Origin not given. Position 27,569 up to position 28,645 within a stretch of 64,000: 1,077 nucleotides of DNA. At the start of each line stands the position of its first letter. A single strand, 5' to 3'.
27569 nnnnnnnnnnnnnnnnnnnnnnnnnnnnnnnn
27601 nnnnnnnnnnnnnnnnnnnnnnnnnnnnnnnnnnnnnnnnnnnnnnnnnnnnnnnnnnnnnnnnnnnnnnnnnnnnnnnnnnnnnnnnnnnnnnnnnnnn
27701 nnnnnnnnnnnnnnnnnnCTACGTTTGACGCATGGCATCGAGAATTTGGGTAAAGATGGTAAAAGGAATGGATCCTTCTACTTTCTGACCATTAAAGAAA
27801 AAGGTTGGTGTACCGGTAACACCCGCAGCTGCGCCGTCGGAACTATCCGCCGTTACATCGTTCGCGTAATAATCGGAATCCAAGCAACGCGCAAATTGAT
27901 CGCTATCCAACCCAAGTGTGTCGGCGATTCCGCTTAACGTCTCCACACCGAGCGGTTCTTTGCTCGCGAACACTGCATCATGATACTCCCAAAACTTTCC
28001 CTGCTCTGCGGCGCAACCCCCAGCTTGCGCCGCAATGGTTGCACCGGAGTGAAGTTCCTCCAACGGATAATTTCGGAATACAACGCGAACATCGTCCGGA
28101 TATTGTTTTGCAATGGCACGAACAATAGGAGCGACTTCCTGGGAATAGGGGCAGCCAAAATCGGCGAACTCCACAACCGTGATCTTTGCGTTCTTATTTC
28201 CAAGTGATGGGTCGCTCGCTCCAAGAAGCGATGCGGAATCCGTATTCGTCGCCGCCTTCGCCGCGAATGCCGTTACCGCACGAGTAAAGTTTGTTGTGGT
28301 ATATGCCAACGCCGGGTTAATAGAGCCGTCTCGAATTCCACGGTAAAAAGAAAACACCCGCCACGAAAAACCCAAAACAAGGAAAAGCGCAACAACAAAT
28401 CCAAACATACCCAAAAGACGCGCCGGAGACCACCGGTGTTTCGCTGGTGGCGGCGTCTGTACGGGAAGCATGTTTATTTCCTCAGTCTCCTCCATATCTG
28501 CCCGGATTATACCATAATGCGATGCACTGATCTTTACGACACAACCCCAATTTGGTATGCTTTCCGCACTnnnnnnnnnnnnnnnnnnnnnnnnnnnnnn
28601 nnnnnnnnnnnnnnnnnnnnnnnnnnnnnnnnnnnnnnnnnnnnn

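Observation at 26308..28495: Cys-rich TrbC/VirB2-like secreted protein translationally overlapped by a dedicated DsbA-like oxidoreductase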

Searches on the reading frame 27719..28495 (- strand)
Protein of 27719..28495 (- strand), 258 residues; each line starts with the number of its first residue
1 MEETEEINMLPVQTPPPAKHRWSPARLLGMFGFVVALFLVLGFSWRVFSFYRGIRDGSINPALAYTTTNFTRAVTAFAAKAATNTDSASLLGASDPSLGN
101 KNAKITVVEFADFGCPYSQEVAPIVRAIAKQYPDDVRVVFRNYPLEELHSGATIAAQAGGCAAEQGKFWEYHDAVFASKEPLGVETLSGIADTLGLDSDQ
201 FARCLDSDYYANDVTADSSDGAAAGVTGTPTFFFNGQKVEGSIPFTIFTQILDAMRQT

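Call 3: search_protein_families(library=pfam, proteins=[window:27719-28495:-], max_evalue=1)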
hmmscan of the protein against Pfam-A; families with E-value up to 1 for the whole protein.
window:27719-28495:- (258 aa): 6 families
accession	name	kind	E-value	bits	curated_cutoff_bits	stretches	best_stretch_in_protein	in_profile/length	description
PF13462.12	Thioredoxin_4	-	5.8e-26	92.1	23.2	1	95-254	5-165/165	Thioredoxin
PF01323.26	DSBA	-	1.8e-21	77.2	25.6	1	106-250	1-188/191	DSBA-like thioredoxin domain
PF13098.12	Thioredoxin_2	-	0.00013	22.7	27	1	101-252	3-104/104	Thioredoxin-like domain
PF00085.26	Thioredoxin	-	0.0013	19.2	23.5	1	101-139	16-54/103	Thioredoxin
PF13743.12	Thioredoxin_5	-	0.013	15.7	27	1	173-240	101-169/186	Thioredoxin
PF13728.12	TraF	-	0.089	13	23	1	98-139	124-165/224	F plasmid transfer operon protein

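Call 4: search_protein_families(library=ncbifam, proteins=[window:27719-28495:-], max_evalue=1)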
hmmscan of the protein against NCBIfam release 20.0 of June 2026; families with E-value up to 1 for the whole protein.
window:27719-28495:- (258 aa): 6 families
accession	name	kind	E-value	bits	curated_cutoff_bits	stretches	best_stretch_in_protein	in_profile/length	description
NF041057.1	Rcas_1661_fam_Se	equivalog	1e-24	87.5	190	1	95-254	81-246/247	Rcas_1661 family thioredoxin-like (seleno)lipoprotein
NF047695.1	ThlDiSintDsbAHaem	equivalog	0.036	13.4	290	1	100-237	35-176/206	thiol:disulfide interchange protein DsbA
NF008198.0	PRK10954.1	equivalog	0.091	12.5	279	1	73-139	11-76/207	thiol:disulfide interchange protein DsbA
NF010288.0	PRK13728.1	subfamily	0.13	11.7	199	1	105-133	71-99/181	F-type conjugal transfer protein TrbB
NF047697.1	ThioredTrxAClost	equivalog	0.21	11.8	140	1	102-138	16-52/105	thioredoxin TrxA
TIGR01068.1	thioredoxin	equivalog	0.21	11.7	96.8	0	102-139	13-50/101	thioredoxin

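Call 18: find_homologous_proteins(query=window:27719-28495:-)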
Query window:27719-28495:- (258 aa): 1799 proteins with E <= 0.001 among 3320 candidates; the best 120 are listed.
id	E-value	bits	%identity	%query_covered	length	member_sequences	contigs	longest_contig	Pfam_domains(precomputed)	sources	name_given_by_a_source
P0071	1.1e-169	581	100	100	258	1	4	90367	PF13098.14,PF01323.27,PF13462.13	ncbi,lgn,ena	ncbi:MAG: thioredoxin domain-containing protein [Patescibacteria group bacterium]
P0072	1.1e-151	522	89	100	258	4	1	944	PF13098.14,PF01323.27,PF13462.13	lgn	-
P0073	5.6e-144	496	86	100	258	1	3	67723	PF13098.14,PF01323.27,PF13462.13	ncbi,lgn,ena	-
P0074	5.6e-142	490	84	100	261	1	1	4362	PF13098.14,PF01323.27,PF13462.13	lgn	-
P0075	7.8e-141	486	80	100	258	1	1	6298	PF13098.14,PF01323.27,PF13462.13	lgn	-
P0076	7.4e-138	476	80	100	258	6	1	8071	PF13098.14,PF01323.27,PF13462.13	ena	-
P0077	1.2e-133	462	79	100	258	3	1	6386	PF13098.14,PF01323.27,PF13462.13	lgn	-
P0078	4.2e-132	457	77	100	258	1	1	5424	PF13098.14,PF01323.27,PF13462.13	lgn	-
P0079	1.0e-129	450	75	100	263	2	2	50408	PF13098.14,PF01323.27,PF13462.13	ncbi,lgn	-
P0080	3.6e-129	448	77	100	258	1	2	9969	PF13098.14,PF01323.27,PF13462.13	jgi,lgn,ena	-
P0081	3.9e-128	444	78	100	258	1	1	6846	PF01323.27,PF13462.13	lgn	-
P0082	4.8e-128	444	75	100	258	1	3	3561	PF13098.14,PF01323.27,PF13462.13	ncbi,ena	-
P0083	1.4e-126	439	75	100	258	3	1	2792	PF13098.14,PF01323.27,PF13462.13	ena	-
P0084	5.1e-126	437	76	100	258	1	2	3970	PF13098.14,PF01323.27,PF13462.13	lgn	-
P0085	5.7e-116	405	74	93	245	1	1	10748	PF13098.14,PF01323.27,PF13462.13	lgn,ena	-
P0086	3.8e-114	399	78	89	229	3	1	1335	PF13098.14,PF01323.27,PF13462.13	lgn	-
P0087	2.6e-112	393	69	98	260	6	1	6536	PF13098.14,PF01323.27,PF13462.13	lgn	-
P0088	4.4e-109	382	69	98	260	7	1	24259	PF13098.14,PF01323.27,PF13462.13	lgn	-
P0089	2.1e-108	380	68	98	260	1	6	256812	PF13098.14,PF01323.27,PF13462.13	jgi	jgi:protein-disulfide isomerase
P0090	2.7e-107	376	68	97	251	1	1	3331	PF13098.14,PF01323.27,PF13462.13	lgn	-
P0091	3.8e-107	376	67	98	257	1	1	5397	PF01323.27,PF13462.13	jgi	jgi:protein-disulfide isomerase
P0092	9.9e-107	374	67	100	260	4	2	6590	PF13098.14,PF01323.27,PF13462.13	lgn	-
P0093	4.6e-105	369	66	100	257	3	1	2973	PF01323.27,PF13462.13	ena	-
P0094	5.6e-105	369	63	98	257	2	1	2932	PF01323.27,PF13462.13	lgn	-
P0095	6.0e-104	365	64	98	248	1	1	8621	PF01323.27,PF13462.13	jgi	jgi:protein-disulfide isomerase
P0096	7.1e-103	362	62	98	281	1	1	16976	PF13743.13,PF13098.14,PF01323.27,PF13462.13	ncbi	-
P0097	1.2e-102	361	63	98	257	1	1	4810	PF01323.27,PF13462.13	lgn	-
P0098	1.2e-102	361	63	98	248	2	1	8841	PF01323.27,PF13462.13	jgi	jgi:thiol-disulfide isomerase/thioredoxin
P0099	8.1e-102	358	62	98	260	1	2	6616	PF13098.14,PF01323.27,PF13462.13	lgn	-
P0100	8.2e-101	355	62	98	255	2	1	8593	PF01323.27,PF13462.13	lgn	-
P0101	1.2e-100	354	62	98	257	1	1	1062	PF13098.14,PF01323.27,PF13462.13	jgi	-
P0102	2.1e-100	354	64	92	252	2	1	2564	PF01323.27,PF13462.13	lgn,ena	-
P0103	2.3e-98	347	63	94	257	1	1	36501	PF01323.27,PF13462.13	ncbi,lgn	-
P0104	3.2e-98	346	64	97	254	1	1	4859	PF01323.27,PF13462.13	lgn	-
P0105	6.8e-98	345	59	98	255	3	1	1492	PF01323.27,PF13462.13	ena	-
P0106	7.5e-96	339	61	98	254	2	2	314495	PF01323.27,PF13462.13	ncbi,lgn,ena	ncbi:MAG: thioredoxin domain-containing protein [Patescibacteria group bacterium]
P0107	1.6e-95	338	60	98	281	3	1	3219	PF01323.27,PF13462.13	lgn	-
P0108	3.5e-95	336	59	98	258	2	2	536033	PF01323.27,PF13462.13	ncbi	-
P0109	3.6e-95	336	61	98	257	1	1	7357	PF01323.27,PF13462.13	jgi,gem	-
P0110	5.3e-94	333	63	90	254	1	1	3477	PF01323.27,PF13462.13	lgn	-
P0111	2.1e-91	324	63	84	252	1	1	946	PF13098.14,PF01323.27,PF13462.13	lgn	-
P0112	5.3e-91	323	58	98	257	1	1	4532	PF01323.27,PF13462.13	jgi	jgi:protein-disulfide isomerase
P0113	1.8e-83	298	60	88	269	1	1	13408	PF01323.27,PF13462.13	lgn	-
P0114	2.5e-83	298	53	99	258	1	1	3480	PF01323.27,PF13462.13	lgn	-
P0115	2.2e-73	265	42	61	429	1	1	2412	PF00085.27,PF13098.14,PF01323.27,PF13462.13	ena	-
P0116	3.4e-73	264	49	98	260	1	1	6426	PF01323.27,PF13462.13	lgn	-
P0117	8.9e-73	263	50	100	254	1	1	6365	PF01323.27,PF13462.13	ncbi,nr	ncbi:MAG: DsbA family protein [Candidatus Uhrbacteria bacterium]|nr:DsbA family protein [Candidatus 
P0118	1.1e-72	263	50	100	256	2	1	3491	PF01323.27,PF13462.13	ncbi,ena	-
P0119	3.7e-72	261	50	95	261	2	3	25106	PF01323.27,PF13462.13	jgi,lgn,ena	-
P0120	6.7e-72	260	52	88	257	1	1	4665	PF01323.27,PF13462.13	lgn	-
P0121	1.0e-71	260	50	93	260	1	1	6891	PF01323.27,PF13462.13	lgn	-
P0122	6.7e-70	254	53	83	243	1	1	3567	PF01323.27,PF13462.13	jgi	jgi:protein-disulfide isomerase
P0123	9.5e-70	253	45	62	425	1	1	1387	PF00085.27,PF13098.14,PF01323.27,PF13462.13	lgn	-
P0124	1.2e-69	253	49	93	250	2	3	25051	PF01323.27,PF13462.13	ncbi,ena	-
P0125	3.4e-69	251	48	98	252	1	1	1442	PF01323.27,PF13462.13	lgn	-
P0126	3.6e-68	248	52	85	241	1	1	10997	PF01323.27,PF13462.13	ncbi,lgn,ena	-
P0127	4.2e-68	248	48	90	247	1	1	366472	PF01323.27,PF13462.13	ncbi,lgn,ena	-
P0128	5.6e-68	247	50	90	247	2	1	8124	PF01323.27,PF13462.13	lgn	-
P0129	8.7e-68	247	49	83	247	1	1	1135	PF01323.27,PF13462.13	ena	-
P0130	9.2e-68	247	48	95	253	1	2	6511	PF01323.27,PF13462.13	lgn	-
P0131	2.2e-67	245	49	82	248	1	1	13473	PF01323.27,PF13462.13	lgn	-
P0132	3.1e-67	245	48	86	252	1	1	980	PF13098.14,PF01323.27,PF13462.13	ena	-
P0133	3.4e-67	245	49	89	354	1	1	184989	PF01323.27,PF13462.13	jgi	jgi:protein-disulfide isomerase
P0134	4.3e-67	244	47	98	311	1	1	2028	PF01323.27,PF13462.13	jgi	jgi:protein-disulfide isomerase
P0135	7.8e-67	244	51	87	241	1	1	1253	PF01323.27,PF13462.13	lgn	-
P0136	9.0e-67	243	49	93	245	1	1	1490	PF01323.27,PF13462.13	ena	-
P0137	1.4e-66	243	46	97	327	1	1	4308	PF01323.27,PF13462.13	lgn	-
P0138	1.5e-66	243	50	88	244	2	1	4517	PF01323.27,PF13462.13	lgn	-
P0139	1.7e-66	243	47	98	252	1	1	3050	PF01323.27,PF13462.13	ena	-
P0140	2.1e-66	242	48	90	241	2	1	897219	PF01323.27,PF13462.13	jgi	jgi:protein-disulfide isomerase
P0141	2.4e-66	242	42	60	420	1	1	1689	PF13192.13,PF00085.27,PF13098.14,PF01323.27,PF13462.13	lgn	-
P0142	4.1e-66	241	48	86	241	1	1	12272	PF01323.27,PF13462.13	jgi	-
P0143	5.1e-66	241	48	94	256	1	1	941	PF01323.27,PF13462.13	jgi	jgi:protein-disulfide isomerase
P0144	1.5e-65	239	46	96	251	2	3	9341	PF01323.27,PF13462.13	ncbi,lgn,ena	ncbi:MAG: thioredoxin domain-containing protein [Patescibacteria group bacterium]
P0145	3.6e-65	238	45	98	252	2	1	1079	PF01323.27,PF13462.13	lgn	-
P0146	4.1e-65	238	46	97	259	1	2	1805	PF13098.14,PF01323.27,PF13462.13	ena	-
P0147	5.4e-65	238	47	89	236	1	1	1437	PF01323.27,PF13462.13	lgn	-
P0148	6.2e-65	237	48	88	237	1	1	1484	PF01323.27,PF13462.13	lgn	-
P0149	6.4e-65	237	46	93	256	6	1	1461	PF13098.14,PF01323.27,PF13462.13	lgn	-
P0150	7.4e-65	237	49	83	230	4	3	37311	PF13098.14,PF01323.27,PF13462.13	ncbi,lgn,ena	-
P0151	7.5e-65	237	45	94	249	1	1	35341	PF01323.27,PF13462.13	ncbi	-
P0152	1.0e-64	237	46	94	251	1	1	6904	PF13098.14,PF01323.27,PF13462.13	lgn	-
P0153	1.1e-64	237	47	82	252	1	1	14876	PF01323.27,PF13462.13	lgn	-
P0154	2.2e-64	236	44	97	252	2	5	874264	PF13098.14,PF01323.27,PF13462.13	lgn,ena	-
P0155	2.5e-64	235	47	90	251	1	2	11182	PF01323.27,PF13462.13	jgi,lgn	-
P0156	5.4e-64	234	45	82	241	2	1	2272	PF13098.14,PF01323.27,PF13462.13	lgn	-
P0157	5.7e-64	234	46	89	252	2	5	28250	PF01323.27,PF13462.13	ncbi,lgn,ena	-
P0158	8.0e-64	234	39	62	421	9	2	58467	PF06110.18,PF13192.13,PF13743.13,PF13098.14,PF01323.27,PF13462.13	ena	-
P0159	9.7e-64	233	46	59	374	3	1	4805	PF00462.31,PF13743.13,PF00085.27,PF13905.13,PF13098.14,PF01323.27,PF13462.13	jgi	jgi:protein-disulfide isomerase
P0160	1.2e-63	233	47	93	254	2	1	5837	PF01323.27,PF13462.13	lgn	-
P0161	1.5e-63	233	47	95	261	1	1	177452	PF01323.27,PF13462.13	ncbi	-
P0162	2.0e-63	232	50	91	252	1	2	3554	PF01323.27,PF13462.13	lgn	-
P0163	1.8e-62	229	46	92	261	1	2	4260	PF01323.27,PF13462.13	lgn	-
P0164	2.2e-62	229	47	83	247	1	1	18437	PF01323.27,PF13462.13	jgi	jgi:protein-disulfide isomerase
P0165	2.9e-62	229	50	84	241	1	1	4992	PF01323.27,PF13462.13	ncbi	-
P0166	5.1e-62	228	47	91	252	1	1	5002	PF13098.14,PF01323.27,PF13462.13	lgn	-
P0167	6.6e-62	227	43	60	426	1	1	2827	PF13743.13,PF00085.27,PF13098.14,PF01323.27,PF13462.13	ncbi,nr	ncbi:MAG TPA: thioredoxin domain-containing protein, partial [Polyangia bacterium]|nr:thioredoxin do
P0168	1.4e-61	226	46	91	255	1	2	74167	PF01323.27,PF13462.13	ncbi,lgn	-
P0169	2.0e-61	226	45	93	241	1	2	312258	PF01323.27,PF13462.13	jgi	jgi:protein-disulfide isomerase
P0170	2.2e-61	226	45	94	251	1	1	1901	PF13098.14,PF01323.27,PF13462.13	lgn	-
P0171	3.9e-61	225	47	88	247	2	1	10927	PF01323.27,PF13462.13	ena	-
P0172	1.0e-60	224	49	83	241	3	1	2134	PF01323.27,PF13462.13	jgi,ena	-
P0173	1.2e-60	223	45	91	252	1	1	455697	PF01323.27,PF13462.13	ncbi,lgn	ncbi:MAG: DsbA family protein [Patescibacteria group bacterium]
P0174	1.2e-60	223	48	86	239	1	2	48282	PF01323.27,PF13462.13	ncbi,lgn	-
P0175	1.5e-60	223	47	83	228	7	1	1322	PF01323.27,PF13462.13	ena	-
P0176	1.7e-60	223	38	73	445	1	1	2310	PF13743.13,PF13098.14,PF01323.27,PF13462.13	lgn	-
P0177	1.8e-60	223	44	89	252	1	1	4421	PF01323.27,PF13462.13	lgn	-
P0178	2.0e-60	223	46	92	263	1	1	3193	PF01323.27,PF13462.13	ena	-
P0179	4.1e-60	222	39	62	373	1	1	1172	PF13098.14,PF01323.27,PF13462.13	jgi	jgi:protein-disulfide isomerase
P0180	6.0e-60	221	38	61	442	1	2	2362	PF13743.13,PF13098.14,PF01323.27,PF13462.13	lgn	-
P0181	1.9e-59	219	49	90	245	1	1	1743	PF01323.27,PF13462.13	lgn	-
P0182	2.5e-59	219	40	98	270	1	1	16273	PF01323.27,PF13462.13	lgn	-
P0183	1.1e-58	217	43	95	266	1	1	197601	PF01323.27,PF13462.13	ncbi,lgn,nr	ncbi:DsbA family protein [Patescibacteria group bacterium]|nr:DsbA family protein [Patescibacteria g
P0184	1.5e-58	217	40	57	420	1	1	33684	PF13192.13,PF13743.13,PF13098.14,PF01323.27,PF13462.13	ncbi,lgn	-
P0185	3.9e-58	215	37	61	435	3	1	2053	PF13728.13,PF13743.13,PF13098.14,PF01323.27,PF13462.13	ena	-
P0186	4.8e-58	215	49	83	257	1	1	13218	PF13098.14,PF01323.27,PF13462.13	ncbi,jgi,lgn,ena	-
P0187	2.1e-57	213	41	95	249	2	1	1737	PF01323.27,PF13462.13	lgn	-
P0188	5.2e-57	211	46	94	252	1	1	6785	PF01323.27,PF13462.13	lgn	-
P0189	2.7e-56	209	46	52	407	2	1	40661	PF13743.13,PF13098.14,PF01323.27,PF13462.13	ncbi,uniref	ncbi:DsbA family protein, partial [Myxococcus xanthus]|uniref:DsbA family protein n=2 Tax=Myxococcac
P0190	3.6e-56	209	41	65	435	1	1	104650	PF13743.13,PF13098.14,PF01323.27,PF13462.13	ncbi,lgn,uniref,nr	ncbi:DsbA family protein [Paraliomyxa miuraensis]|uniref:DsbA family protein n=1 Tax=Paraliomyxa miu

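Call 20: find_encoding_contigs(protein=P0140, flank=5000, max_places=1)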
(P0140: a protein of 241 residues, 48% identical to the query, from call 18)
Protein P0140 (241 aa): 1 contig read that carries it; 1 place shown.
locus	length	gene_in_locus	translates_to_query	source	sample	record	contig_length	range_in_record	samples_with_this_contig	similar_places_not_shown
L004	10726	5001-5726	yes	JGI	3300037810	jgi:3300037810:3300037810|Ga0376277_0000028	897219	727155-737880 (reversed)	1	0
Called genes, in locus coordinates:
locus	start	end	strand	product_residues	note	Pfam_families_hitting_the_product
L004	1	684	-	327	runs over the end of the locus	PF00579:tRNA-synt_1b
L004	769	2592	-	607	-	PF12706:Lactamase_B_2, PF00753:Lactamase_B, PF22505:RNase_J_b_CASP, PF17770:RNase_J_C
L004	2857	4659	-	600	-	PF00496:SBP_bac_5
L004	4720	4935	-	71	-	PF03840:SecG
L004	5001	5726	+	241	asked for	PF13462:Thioredoxin_4, PF01323:DSBA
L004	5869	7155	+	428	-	PF18895:T4SS_pilin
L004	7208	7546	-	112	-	PF01245:Ribosomal_L19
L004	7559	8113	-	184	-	PF13189:Cytidylate_kin2, PF13207:AAA_17, PF13238:AAA_18, PF02224:Cytidylate_kin (weak)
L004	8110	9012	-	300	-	PF01479:S4 (weak), PF00849:PseudoU_synth_2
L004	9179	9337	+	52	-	-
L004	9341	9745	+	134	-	-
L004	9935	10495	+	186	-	PF04542:Sigma70_r2, PF08281:Sigma70_r4_2, PF04545:Sigma70_r4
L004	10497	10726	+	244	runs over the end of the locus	-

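Call 21: find_encoding_contigs(protein=P0154, flank=5000, max_places=1)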
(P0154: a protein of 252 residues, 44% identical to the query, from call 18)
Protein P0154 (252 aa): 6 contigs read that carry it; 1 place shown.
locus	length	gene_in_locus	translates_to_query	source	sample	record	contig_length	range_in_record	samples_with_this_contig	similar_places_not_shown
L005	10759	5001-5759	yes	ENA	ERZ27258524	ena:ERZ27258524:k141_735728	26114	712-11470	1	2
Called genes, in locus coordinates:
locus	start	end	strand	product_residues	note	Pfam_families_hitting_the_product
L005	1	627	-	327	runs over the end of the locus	PF00579:tRNA-synt_1b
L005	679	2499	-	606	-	PF12706:Lactamase_B_2, PF00753:Lactamase_B, PF22505:RNase_J_b_CASP, PF17770:RNase_J_C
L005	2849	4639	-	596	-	PF00496:SBP_bac_5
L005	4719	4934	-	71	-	PF03840:SecG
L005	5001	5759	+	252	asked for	PF13462:Thioredoxin_4, PF13098:Thioredoxin_2 (faint), PF01323:DSBA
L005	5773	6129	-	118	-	PF01245:Ribosomal_L19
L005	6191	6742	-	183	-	PF02224:Cytidylate_kin (faint), PF13189:Cytidylate_kin2, PF13207:AAA_17, PF13238:AAA_18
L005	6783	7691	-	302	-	PF01479:S4, PF00849:PseudoU_synth_2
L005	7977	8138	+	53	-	-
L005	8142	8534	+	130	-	-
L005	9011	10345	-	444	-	PF01743:PolyA_pol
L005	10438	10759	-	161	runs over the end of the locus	-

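Call 22: find_encoding_contigs(protein=P0173, flank=5000, max_places=1)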
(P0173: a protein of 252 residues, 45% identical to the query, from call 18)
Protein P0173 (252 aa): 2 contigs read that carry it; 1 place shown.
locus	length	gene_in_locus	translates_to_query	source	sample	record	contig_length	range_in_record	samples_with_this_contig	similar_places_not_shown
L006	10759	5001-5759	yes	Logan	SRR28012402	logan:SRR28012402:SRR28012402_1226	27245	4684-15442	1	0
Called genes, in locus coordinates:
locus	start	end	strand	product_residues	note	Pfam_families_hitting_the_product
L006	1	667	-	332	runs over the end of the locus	PF00579:tRNA-synt_1b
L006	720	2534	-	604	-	PF00753:Lactamase_B, PF12706:Lactamase_B_2, PF22505:RNase_J_b_CASP, PF17770:RNase_J_C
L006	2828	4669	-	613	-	PF00496:SBP_bac_5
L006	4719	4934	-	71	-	PF03840:SecG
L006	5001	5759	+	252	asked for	PF13462:Thioredoxin_4, PF01323:DSBA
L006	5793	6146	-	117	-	PF01245:Ribosomal_L19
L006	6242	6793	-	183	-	PF02224:Cytidylate_kin (faint), PF13189:Cytidylate_kin2, PF13207:AAA_17, PF13238:AAA_18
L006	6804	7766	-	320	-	PF01479:S4, PF00849:PseudoU_synth_2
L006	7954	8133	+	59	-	-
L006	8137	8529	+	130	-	-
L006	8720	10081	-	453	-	PF01743:PolyA_pol, PF13735:tRNA_NucTran2_2 (weak)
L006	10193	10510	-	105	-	-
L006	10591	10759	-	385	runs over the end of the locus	-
